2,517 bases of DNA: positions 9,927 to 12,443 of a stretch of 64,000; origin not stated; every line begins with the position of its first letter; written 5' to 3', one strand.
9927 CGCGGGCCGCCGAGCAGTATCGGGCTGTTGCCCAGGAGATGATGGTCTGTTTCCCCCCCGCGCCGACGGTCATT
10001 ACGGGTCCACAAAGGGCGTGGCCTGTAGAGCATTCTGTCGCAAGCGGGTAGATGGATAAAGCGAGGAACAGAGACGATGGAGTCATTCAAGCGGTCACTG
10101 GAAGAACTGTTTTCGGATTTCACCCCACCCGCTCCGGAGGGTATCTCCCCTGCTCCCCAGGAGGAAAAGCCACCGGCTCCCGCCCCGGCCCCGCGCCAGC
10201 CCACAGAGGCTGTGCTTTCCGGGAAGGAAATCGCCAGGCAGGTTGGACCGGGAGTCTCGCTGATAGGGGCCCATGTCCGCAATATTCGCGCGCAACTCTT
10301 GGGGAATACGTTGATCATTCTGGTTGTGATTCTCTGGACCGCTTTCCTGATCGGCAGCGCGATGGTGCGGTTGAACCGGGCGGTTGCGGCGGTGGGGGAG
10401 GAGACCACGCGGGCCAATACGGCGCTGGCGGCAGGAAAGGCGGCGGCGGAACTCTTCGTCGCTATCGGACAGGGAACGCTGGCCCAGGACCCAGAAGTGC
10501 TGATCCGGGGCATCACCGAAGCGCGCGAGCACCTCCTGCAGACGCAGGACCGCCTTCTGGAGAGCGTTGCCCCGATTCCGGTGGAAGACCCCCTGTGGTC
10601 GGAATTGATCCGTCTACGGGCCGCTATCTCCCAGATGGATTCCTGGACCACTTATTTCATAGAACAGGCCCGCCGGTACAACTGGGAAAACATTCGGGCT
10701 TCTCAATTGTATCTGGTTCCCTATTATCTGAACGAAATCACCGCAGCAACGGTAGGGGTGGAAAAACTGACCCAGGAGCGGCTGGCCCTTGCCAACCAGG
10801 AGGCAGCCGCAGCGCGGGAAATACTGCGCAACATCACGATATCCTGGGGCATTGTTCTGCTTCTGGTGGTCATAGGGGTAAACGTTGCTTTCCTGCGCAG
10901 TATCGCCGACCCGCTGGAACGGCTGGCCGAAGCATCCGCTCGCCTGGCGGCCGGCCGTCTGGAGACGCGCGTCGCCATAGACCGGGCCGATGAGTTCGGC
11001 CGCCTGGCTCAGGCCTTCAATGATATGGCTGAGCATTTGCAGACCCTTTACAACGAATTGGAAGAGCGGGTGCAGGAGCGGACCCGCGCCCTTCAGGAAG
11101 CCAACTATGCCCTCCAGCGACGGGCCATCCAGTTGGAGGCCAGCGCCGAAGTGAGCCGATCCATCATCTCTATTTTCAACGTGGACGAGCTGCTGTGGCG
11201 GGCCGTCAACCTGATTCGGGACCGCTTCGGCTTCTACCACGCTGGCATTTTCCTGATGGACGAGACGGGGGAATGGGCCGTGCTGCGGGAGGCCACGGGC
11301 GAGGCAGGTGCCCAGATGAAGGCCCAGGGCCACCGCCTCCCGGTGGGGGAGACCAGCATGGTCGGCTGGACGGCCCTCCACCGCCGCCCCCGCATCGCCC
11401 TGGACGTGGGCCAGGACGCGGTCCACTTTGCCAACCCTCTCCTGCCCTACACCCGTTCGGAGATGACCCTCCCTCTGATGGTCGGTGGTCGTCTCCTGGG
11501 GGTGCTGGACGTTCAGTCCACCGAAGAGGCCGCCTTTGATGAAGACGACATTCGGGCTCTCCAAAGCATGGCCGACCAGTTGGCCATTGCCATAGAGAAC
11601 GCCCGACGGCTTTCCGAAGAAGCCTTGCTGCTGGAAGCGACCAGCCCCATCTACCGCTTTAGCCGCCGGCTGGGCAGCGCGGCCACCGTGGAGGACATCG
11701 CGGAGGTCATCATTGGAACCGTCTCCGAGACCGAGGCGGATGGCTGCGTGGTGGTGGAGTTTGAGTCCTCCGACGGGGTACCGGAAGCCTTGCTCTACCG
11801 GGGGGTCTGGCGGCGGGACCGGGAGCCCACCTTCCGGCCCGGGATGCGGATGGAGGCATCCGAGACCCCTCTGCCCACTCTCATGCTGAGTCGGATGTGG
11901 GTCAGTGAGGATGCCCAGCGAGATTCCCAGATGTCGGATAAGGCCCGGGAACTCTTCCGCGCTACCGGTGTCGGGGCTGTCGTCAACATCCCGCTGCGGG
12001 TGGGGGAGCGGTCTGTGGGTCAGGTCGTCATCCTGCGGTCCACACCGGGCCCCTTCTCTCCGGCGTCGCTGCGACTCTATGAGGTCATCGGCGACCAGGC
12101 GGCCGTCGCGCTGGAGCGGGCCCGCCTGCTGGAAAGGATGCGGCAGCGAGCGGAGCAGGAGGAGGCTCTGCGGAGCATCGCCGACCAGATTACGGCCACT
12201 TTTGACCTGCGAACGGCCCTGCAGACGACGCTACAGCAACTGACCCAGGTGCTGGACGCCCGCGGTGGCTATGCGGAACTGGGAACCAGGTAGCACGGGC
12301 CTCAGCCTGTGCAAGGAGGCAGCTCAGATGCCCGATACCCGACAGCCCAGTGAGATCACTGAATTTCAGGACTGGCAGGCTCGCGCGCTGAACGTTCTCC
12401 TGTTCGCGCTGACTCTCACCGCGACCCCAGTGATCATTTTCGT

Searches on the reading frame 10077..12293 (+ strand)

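Call 4: search_protein_families(library=pfam, proteins=[window:10077-12293:+], max_evalue=0.001)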
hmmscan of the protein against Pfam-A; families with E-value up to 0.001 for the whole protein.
window:10077-12293:+ (738 aa): 4 families
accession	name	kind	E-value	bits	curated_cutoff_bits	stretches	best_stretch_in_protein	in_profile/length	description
PF13185.12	GAF_2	-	6.5e-31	107.8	28.6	2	369-507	4-136/136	GAF domain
PF01590.32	GAF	-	1.2e-24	87.7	22.4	2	369-506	2-133/133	GAF domain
PF13492.12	GAF_3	-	1.1e-16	61.9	27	2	368-508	1-129/129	GAF domain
PF00672.30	HAMP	-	3.2e-16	59.8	25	1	272-322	2-52/53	HAMP domain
